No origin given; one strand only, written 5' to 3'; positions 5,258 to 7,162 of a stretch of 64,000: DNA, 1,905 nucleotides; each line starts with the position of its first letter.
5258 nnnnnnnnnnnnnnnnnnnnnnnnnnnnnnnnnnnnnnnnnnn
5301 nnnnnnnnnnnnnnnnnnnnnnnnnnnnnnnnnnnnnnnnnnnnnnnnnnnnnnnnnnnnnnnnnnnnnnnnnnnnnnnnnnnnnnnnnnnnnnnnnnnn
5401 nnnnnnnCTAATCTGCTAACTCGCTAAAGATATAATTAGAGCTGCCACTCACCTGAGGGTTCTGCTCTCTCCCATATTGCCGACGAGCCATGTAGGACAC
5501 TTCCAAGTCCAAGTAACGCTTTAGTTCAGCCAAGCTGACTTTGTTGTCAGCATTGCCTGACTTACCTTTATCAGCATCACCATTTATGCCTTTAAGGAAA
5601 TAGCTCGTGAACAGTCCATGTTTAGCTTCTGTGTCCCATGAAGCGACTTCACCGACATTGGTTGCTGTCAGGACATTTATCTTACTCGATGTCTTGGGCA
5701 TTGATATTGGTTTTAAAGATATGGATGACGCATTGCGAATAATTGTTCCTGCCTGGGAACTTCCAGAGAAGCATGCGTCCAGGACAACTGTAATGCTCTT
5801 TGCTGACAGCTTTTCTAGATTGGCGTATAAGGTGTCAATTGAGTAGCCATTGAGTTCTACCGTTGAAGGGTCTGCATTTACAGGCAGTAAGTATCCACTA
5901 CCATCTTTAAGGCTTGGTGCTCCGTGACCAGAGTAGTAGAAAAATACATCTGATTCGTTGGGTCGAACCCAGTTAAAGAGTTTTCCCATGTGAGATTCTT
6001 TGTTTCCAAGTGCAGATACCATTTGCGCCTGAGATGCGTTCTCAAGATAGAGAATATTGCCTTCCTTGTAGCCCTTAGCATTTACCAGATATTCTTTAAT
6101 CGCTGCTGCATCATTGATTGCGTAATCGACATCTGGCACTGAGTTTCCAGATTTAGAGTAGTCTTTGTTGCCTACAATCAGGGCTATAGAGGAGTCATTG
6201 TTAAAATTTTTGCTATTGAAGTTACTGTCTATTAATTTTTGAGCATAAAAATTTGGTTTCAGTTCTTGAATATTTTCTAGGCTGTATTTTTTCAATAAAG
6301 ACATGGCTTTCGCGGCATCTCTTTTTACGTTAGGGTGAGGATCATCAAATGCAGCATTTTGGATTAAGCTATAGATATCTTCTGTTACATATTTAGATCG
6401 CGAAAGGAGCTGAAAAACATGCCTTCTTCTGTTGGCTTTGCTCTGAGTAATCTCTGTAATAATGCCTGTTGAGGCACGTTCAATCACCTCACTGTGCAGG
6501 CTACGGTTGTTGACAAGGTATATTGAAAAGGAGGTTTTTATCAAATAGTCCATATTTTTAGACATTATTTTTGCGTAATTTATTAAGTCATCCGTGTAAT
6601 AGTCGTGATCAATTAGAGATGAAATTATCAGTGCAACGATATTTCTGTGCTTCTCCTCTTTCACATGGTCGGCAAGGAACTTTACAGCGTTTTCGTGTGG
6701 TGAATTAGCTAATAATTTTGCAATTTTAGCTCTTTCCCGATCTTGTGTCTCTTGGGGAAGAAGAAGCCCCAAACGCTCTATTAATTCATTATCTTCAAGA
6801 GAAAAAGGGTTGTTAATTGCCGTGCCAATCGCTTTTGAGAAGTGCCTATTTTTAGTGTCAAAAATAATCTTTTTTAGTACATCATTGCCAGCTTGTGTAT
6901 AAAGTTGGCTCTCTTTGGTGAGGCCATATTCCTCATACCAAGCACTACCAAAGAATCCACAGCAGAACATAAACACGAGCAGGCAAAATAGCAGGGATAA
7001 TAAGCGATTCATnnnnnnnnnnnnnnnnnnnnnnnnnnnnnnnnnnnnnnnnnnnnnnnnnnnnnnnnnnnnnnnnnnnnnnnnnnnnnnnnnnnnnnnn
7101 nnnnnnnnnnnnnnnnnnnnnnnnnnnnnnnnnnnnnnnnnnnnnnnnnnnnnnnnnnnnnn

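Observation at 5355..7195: AT-rich single-gene island: exported HEAT-repeat/caspase-fold protein splitting rsmD from coaD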

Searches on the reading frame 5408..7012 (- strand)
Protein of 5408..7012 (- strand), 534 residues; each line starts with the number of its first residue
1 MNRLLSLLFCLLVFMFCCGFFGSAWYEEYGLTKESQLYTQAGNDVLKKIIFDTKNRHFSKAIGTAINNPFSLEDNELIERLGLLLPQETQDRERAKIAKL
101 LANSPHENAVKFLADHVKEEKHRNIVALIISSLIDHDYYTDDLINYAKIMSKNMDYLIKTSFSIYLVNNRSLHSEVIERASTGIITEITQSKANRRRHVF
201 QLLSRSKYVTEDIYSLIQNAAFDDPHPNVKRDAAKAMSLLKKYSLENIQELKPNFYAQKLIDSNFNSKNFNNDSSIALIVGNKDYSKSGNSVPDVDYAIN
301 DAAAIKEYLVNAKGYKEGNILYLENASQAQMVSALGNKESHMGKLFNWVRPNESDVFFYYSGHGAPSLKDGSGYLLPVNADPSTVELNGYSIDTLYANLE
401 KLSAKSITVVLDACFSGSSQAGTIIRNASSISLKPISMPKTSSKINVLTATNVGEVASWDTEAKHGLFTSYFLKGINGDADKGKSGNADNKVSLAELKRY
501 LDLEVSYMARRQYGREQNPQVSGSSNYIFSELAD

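Call 3: search_protein_families(library=pfam, proteins=[window:5408-7012:-], max_evalue=0.01)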
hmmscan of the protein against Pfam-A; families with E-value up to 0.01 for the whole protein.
window:5408-7012:- (534 aa): 3 families
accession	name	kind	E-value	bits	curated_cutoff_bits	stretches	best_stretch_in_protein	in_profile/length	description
PF00656.27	Peptidase_C14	-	1.7e-17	64.3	21.4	1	275-524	2-226/233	Caspase domain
PF13646.12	HEAT_2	-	0.00052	20.7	27.7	0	196-241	17-59/88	HEAT repeats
PF01650.23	Peptidase_C13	-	0.0021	18.1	22.8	1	320-425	73-170/258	Peptidase C13 family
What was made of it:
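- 6260..6919 (-): aa 32-251: all-helical region related to PBS-lyase-type HEAT repeats. It is recognisable at both ends. In the profile alignment aa ~97-184 has no counterpart in the compact HEAT form (about 90 residues); within it the model is of low confidence over aa ~60-180. Pfam HEAT_2 on this protein is sub-threshold (call 3).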

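Call 4: search_protein_families(library=ncbifam, proteins=[window:5408-7012:-], max_evalue=0.01)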
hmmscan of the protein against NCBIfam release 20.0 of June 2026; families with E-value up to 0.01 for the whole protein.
window:5408-7012:- (534 aa): 1 family
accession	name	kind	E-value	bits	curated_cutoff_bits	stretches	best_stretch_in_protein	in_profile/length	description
NF047832.1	caspase_w_EACC1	subfamily_domain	1e-18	67.6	140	1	276-502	2-205/211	caspase, EACC1-associated type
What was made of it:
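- On EACC1-associated caspases (NCBIfam NF047832): 67.6 bits against a cut-off of 140 (call 4)
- Weak match to the NCBIfam EACC1-associated caspase model (call 4). The NCBIfam score of 67.6 is far below the cut-off of 140 (call 4).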

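Call 6: find_homologous_proteins(query=window:5408-7012:-, max_evalue=0.001)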
Query window:5408-7012:- (534 aa): 811 proteins with E <= 0.001 among 8000 candidates; the best 120 are listed.
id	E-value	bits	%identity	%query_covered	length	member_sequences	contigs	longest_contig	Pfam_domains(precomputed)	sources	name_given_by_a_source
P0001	0.0e+0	1182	100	100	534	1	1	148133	PF00656.28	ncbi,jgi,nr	ncbi:MAG: caspase family protein [Desulfuromonadaceae bacterium]|nr:caspase family protein [Desulfur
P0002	1.7e-136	474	80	50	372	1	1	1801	PF00656.28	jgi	jgi:hypothetical protein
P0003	8.7e-133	462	60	65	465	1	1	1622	PF00656.28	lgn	-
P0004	1.7e-125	438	54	74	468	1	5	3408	PF00656.28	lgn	-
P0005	7.5e-125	436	53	71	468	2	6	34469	PF00656.28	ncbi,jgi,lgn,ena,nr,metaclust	ncbi:MAG: hypothetical protein A2091_01675 [Desulfuromonadales bacterium GWD2_61_12]|nr:MAG: hypothe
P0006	1.3e-122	428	52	71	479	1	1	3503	PF00656.28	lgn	-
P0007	2.1e-122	428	54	71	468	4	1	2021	PF00656.28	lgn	-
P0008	3.1e-122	427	56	65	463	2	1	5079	PF00656.28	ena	-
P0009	8.4e-121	422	56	65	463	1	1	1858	PF00656.28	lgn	-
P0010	1.7e-120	421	67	54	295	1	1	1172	PF00656.28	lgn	-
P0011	1.5e-118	415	56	63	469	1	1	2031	PF00656.28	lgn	-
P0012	1.6e-115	405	50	78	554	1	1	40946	PF00656.28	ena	-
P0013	4.1e-108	380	37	97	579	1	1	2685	PF00656.28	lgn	-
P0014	4.1e-103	364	48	66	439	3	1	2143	PF00656.28,PF02985.29,PF13513.13,PF13646.13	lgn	-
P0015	1.0e-102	363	56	48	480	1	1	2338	PF00656.28,PF02985.29,PF13513.13,PF13646.13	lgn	-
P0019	1.3e-100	356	59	51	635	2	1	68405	PF00656.28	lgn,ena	-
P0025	4.2e-97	344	45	66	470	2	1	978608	PF00656.28,PF02985.29,PF13513.13,PF13646.13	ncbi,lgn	ncbi:hypothetical protein JCM30471_06070 [Desulfuromonas carbonis]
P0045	1.2e-92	329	48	63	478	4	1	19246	PF12717.14,PF00656.28,PF02985.29,PF13646.13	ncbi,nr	ncbi:MAG: hypothetical protein C0624_03765 [Desulfuromonas sp.]|nr:MAG: hypothetical protein C0624_0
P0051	1.4e-91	326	42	73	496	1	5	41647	PF00656.28,PF02985.29,PF13646.13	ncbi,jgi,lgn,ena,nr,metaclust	ncbi:MAG: hypothetical protein A2511_03500 [Deltaproteobacteria bacterium RIFOXYD12_FULL_50_9]|nr:MA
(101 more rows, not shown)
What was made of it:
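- The exact protein is known from a single contig (call 6).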

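Call 8: find_encoding_contigs(protein=P0001, flank=6000, max_places=4)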
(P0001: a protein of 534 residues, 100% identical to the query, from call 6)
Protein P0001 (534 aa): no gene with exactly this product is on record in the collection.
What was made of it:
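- Tried and rejected: find_encoding_contigs for the exact protein: not on record (call 8).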

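Call 9: find_encoding_contigs(protein=P0005, flank=6000, max_places=4)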
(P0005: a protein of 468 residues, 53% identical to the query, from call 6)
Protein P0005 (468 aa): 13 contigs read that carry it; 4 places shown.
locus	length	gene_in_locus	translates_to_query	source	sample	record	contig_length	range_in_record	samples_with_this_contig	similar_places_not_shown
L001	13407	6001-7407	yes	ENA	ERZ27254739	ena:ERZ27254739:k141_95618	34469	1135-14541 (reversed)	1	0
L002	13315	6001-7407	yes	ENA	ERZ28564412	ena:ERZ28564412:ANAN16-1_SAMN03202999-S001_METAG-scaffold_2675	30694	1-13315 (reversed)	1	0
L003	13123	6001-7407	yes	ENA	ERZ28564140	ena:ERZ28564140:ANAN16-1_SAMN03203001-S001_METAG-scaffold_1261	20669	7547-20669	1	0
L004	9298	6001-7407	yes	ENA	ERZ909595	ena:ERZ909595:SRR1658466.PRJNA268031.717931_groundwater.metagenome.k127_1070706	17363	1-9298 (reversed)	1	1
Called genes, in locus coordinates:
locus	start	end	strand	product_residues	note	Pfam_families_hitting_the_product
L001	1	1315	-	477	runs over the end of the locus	PF00512:HisKA, PF02518:HATPase_c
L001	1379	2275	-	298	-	PF00989:PAS, PF08448:PAS_4, PF13426:PAS_9, PF00990:GGDEF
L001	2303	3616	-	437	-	PF12698:ABC2_membrane_3 (weak)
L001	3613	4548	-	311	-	PF00005:ABC_tran, PF02463:SMC_N (faint), PF13191:AAA_16 (weak), PF13304:AAA_21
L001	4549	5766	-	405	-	PF06965:Na_H_antiport_1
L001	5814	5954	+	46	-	-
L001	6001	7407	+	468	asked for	PF00656:Peptidase_C14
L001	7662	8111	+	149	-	-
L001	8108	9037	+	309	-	PF00912:Transgly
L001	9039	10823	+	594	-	PF00425:Chorismate_bind, PF01063:Aminotran_4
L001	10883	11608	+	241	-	PF01553:Acyltransferase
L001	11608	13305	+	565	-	PF00753:Lactamase_B, PF23023:Anti-Pycsar_Apyc1 (faint), PF12706:Lactamase_B_2, PF22505:RNase_J_b_CASP, PF07521:RMMBL, PF17770:RNase_J_C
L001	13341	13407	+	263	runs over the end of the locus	PF02673:BacA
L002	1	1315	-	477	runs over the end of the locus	PF00512:HisKA, PF02518:HATPase_c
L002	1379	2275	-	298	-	PF00989:PAS, PF08448:PAS_4, PF13426:PAS_9, PF00990:GGDEF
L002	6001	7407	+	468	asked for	PF00656:Peptidase_C14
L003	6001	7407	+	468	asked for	PF00656:Peptidase_C14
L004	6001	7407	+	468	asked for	PF00656:Peptidase_C14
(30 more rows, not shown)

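Call 10: find_encoding_contigs(protein=P0012, flank=6000, max_places=4)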
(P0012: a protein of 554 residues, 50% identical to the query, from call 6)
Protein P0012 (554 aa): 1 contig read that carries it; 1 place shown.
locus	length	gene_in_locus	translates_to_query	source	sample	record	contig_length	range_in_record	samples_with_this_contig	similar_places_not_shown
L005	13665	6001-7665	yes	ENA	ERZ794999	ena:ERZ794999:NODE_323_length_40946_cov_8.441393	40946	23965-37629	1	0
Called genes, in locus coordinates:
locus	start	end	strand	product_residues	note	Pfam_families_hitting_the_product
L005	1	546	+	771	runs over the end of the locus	PF00590:TP_methylase, PF01656:CbiA, PF13500:AAA_26, PF07685:GATase_3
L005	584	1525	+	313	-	PF03186:CobD_Cbib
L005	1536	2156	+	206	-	-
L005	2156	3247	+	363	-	PF00155:Aminotran_1_2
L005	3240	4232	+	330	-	PF01207:Dus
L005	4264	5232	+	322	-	PF03279:Lip_A_acyltrans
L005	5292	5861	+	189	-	PF01553:Acyltransferase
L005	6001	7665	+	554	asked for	PF00656:Peptidase_C14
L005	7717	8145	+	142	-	PF03061:4HBT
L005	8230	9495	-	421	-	PF00034:Cytochrom_C (faint), PF03150:CCP_MauG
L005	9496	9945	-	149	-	PF13115:YtkA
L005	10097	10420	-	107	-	PF05437:AzlD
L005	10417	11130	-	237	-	PF03591:AzlC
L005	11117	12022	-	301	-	PF00892:EamA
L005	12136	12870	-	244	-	PF02463:SMC_N, PF13191:AAA_16 (weak), PF00005:ABC_tran, PF09818:ABC_ATPase (faint), PF13304:AAA_21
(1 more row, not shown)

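Call 17: search_solved_structures(query=window:5408-7012:-, max_evalue=0.01, show_alignments=2)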
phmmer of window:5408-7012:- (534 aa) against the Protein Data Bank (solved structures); distinct sequences matched with E-value up to 0.01: 5.
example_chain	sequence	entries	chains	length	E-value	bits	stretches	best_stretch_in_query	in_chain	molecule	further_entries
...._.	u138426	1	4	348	0.00056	22.1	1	293-374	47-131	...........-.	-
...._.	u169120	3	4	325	0.0008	21.6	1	293-372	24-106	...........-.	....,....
7qp0_A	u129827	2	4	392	0.0022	20.1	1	297-418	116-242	Metacaspase-1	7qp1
4f6o_A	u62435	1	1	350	0.0029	19.7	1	295-417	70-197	Metacaspase-1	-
4f6p_A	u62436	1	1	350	0.008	18.3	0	295-367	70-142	Metacaspase-1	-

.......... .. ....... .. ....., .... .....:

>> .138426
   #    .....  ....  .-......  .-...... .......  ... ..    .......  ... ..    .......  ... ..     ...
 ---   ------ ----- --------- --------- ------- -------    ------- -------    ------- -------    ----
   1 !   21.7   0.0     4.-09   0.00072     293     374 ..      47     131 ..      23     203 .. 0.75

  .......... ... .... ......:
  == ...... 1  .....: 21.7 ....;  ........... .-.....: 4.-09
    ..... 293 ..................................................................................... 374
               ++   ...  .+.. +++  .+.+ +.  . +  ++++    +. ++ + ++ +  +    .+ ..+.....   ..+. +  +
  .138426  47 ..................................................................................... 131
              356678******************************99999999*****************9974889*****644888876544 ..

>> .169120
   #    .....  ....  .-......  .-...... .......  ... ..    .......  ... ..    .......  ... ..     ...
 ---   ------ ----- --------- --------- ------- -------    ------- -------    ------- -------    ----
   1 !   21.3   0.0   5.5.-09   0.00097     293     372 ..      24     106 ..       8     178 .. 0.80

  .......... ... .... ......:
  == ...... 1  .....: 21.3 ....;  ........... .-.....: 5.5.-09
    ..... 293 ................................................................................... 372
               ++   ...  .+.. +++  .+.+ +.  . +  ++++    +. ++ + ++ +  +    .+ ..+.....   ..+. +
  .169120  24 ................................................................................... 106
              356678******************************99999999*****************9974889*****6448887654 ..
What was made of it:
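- Tried and rejected: PDB sequence search with the single protein gave only marginal metacaspase hits (E about 1e-3, call 17).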

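Call 18: search_protein_families(library=padloc, proteins=[window:5408-7012:-], max_evalue=0.01)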
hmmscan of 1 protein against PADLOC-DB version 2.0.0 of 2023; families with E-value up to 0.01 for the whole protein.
window:5408-7012:- (534 aa): 1 family
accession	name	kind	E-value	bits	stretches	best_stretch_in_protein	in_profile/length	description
PDLC02987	caspase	-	1.3e-11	42.4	1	277-490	5-158/453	-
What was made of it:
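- On Known anti-phage defence systems (PADLOC): Only the generic caspase HMM PDLC02987 matches (call 18).
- PADLOC generic 'caspase' model hit, E 1.3e-11 (call 18).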

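Call 20: find_encoding_contigs(protein=P0002, flank=3000, max_places=3)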
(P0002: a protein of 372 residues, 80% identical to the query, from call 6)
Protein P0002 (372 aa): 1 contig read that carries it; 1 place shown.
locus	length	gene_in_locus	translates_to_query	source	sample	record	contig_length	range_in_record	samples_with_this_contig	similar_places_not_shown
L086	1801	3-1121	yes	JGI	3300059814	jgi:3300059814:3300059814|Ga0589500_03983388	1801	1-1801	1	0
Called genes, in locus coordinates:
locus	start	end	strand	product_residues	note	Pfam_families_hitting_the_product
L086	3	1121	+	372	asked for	PF00656:Peptidase_C14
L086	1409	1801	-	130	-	?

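Call 34: predict_structure(alignment_id=A1)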
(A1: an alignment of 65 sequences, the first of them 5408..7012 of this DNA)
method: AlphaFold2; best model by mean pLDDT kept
length: 534 residues; sequences in the alignment: 65
mean_pLDDT: 78.9   pTM: 0.56
mean pLDDT of the five models: 78.9, 78.5, 78.0, 77.3, 77.2
residues with pLDDT >= 90: 253; 70-90: 110; 50-70: 100; < 50: 71
segments of 3 or more residues with pLDDT < 50: 69-73, 78-85, 102-104, 134-151, 168-172, 248-262, 419-430
pLDDT, mean of each block of 10 residues (from residue 1): 92 79 81 85 79 71 63 48 50 55 50 53 53 43 43 55 51 62 82 88 84 91 96 94 59 39 68 96 91 93 96 95 98 98 98 98 91 93 92 96 97 71 44 63 90 89 95 97 97 98 97 93 95 89
secondary structure, 60 per line:
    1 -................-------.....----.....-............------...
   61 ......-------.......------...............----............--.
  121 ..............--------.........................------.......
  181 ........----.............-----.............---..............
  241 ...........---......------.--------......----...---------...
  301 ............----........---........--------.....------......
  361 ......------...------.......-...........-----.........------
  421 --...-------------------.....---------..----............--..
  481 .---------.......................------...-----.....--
elements in order: H2-17 H25-29 H34-38 H40-51 H58-66 H74-80 H87-101 H106-117 H120-134 H143-167 H174-188 H193-205 H211-223 H227-251 H255-260 E276-281 H298-312 E320-324 H328-335 H344-348 E355-366 E373-375 H382-388 H392-400 E406-414 E445-449 H467-476 E491-493 H494-513 E520-522 E528-532
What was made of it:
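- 6191..6259 (-): aa 252-274: low-complexity Asn/Ser/Lys linker, predicted disordered. pLDDT 39-68 (call 34)
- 5411..6190 (-): aa 275-534: Peptidase_C14 (caspase/hemoglobinase fold) domain. His363 is at nt 5924..5926 and Cys414 at nt 5771..5773. Conserved acidic residues are D301, D412 and D460. The conserved basic loop is G422-x3-[RK]426-N-A-S-S-I-S-L-[KR]434. Pfam E 1.7e-17 (call 3). pLDDT above 90 (call 34).
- On Eukaryote-type metacaspases (types I-III): No such Pfam domains were found (calls 3, 34).
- Strands E355-366 and E406-414 carry His and Cys at or next to their C-terminal ends (call 34).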
